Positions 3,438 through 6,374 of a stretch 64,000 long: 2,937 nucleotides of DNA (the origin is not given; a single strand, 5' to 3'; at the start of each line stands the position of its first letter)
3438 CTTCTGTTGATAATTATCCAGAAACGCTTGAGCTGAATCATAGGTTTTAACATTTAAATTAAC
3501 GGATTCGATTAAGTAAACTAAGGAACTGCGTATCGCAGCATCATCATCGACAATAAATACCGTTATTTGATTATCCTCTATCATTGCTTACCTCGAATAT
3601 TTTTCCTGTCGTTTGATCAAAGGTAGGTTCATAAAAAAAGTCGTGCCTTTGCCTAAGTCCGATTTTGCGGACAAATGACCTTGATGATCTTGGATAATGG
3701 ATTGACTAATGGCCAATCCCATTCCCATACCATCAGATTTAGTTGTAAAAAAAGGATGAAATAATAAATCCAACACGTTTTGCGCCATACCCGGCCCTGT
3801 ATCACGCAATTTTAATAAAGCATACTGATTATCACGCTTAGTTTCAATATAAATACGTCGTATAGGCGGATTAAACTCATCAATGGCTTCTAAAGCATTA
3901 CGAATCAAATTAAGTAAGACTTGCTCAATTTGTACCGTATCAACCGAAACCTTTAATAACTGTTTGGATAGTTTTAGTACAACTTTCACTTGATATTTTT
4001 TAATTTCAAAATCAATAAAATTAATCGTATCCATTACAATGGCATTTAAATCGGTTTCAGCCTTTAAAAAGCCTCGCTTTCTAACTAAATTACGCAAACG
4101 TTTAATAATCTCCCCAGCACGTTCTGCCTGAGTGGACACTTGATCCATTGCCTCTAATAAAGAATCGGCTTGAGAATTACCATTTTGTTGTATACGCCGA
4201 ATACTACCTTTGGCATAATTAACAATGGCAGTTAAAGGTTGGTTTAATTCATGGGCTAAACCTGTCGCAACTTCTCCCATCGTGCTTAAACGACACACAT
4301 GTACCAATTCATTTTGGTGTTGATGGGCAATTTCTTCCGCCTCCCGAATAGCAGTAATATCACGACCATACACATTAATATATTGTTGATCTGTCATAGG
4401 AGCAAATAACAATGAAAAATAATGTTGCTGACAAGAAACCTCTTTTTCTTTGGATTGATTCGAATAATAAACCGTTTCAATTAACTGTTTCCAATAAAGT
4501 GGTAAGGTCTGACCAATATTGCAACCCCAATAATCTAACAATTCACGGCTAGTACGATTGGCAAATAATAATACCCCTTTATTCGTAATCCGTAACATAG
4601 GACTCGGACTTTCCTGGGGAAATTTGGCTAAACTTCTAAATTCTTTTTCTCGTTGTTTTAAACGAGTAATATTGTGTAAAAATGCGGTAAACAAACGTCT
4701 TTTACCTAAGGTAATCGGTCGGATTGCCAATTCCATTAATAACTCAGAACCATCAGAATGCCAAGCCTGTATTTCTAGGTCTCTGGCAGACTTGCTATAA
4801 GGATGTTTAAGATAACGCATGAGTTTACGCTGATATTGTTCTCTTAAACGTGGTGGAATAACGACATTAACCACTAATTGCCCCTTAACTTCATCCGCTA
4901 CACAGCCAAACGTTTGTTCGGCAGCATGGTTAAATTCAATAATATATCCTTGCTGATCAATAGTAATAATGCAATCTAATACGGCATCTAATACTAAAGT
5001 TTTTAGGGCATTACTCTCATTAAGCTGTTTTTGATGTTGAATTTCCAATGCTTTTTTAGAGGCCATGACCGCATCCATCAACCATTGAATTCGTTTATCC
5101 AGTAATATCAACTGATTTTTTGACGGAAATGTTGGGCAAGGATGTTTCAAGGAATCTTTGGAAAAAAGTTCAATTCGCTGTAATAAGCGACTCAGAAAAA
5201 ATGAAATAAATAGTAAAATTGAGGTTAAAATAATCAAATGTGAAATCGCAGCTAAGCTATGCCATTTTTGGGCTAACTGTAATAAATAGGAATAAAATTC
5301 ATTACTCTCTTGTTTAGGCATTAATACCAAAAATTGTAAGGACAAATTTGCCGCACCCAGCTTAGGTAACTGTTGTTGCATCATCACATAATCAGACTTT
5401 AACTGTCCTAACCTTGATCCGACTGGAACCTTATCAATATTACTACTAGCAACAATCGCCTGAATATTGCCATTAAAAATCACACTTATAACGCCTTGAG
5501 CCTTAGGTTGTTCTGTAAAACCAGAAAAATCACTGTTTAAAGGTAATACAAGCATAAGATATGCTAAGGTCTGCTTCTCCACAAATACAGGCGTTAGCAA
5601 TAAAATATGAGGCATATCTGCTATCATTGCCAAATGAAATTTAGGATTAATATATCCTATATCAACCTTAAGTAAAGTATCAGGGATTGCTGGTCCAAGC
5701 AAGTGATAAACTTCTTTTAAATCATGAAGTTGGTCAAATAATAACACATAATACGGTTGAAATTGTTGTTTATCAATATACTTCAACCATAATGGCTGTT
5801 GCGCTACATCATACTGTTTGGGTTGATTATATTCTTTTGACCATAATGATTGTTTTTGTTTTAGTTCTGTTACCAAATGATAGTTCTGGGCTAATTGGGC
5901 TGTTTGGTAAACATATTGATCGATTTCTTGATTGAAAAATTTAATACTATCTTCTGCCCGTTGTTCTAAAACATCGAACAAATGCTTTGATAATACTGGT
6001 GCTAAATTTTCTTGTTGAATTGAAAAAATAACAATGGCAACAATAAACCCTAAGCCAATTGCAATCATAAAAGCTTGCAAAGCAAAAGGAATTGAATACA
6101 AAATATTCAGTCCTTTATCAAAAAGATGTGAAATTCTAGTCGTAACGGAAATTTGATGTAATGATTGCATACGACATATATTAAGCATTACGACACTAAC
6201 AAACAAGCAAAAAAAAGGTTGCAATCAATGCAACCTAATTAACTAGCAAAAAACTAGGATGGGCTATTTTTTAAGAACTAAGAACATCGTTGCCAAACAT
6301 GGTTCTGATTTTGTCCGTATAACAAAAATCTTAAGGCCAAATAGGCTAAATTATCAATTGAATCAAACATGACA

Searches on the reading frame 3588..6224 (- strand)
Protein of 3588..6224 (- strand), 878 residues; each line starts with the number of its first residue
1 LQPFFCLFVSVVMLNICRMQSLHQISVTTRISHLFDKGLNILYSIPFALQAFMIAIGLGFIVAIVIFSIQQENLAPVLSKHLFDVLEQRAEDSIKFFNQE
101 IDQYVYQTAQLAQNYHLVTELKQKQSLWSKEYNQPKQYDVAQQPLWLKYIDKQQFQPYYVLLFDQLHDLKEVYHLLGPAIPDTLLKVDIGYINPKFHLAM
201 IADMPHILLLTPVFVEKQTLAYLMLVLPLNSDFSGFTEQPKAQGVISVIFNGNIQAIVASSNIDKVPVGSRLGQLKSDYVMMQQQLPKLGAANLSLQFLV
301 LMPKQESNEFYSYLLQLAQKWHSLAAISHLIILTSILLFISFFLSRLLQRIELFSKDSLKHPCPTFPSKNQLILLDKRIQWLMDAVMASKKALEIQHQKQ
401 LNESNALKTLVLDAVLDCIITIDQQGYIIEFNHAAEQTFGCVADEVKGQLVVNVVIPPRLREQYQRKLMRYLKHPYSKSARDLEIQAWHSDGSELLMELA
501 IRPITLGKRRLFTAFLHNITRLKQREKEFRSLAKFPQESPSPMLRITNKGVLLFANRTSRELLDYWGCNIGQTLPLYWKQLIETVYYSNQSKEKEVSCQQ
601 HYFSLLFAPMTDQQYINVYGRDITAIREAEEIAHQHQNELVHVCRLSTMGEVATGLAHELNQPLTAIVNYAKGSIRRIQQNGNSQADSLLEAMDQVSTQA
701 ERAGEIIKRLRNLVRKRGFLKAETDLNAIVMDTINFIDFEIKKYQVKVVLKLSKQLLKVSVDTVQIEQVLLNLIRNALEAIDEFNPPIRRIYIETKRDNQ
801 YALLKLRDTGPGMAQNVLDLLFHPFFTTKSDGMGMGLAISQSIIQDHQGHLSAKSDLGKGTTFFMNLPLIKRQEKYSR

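Call 23: search_protein_families(library=ncbifam, proteins=[window:3588-6224:-], max_evalue=1e-10)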
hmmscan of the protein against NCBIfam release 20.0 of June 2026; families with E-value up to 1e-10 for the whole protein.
window:3588-6224:- (878 aa): 63 families (the best 25 are shown)
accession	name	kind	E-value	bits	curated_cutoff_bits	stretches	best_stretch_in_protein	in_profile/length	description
NF041777.1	sens_FixL_Rhizob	equivalog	1.1e-70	238.6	850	1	613-870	226-482/485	sensor protein FixL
NF008468.0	PRK11360.1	equivalog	2.7e-60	204.4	646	1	631-874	376-613/616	two-component system sensor histidine kinase AtoS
NF040750.1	tetrathio_HK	equivalog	3.2e-44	151.3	750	1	624-854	313-539/555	tetrathionate respiration histidine kinase TtrS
NF007688.0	PRK10364.1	equivalog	6e-43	147.2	479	1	633-875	224-457/460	two-component system sensor histidine kinase ZraS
NF052574.1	HisKinEspCMyxo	equivalog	7.9e-42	143.4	1200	1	616-874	391-642/785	serine histidine kinase EspC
NF010411.0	PRK13837.1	equivalog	3.8e-41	141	647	1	626-874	427-680/828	two-component system VirA-like sensor kinase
NF047794.1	HisKinPtgB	equivalog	3.7e-40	137.8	1000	1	621-860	414-646/656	two-component system sensor histidine kinase PgtB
NF052573.1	HisKinEspAMyxo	equivalog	6.4e-36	123.7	1400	1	631-873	364-615/755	serine histidine kinase EspA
NF046044.1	PnpS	equivalog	9.8e-33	113.7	400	1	578-868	109-390/390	two-component system histidine kinase PnpS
NF047466.1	hybrid_RR_LvrB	exception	6.2e-30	104.6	500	1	624-869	127-376/377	hybrid histidine kinase/response regulator LvrB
TIGR02966.1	phoR_proteo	equivalog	3.9e-29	101.7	334.2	1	528-865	4-331/333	phosphate regulon sensor histidine kinase PhoR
NF038348.1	T2SS_HK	subfamily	1.7e-28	99.4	450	1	698-869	406-573/574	histidine kinase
NF046020.1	HisKinCckABruc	equivalog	2.2e-28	98.6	1000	1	601-871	437-709/868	cell cycle histidine kinase CckA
NF053867.1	SprKinKinDBac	equivalog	3.6e-28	98.3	775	1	635-870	275-498/500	sporulation kinase KinD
NF046026.1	HisKinCckACaul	equivalog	4e-27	94.6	1000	1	635-875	286-538/678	cell cycle histidine kinase CckA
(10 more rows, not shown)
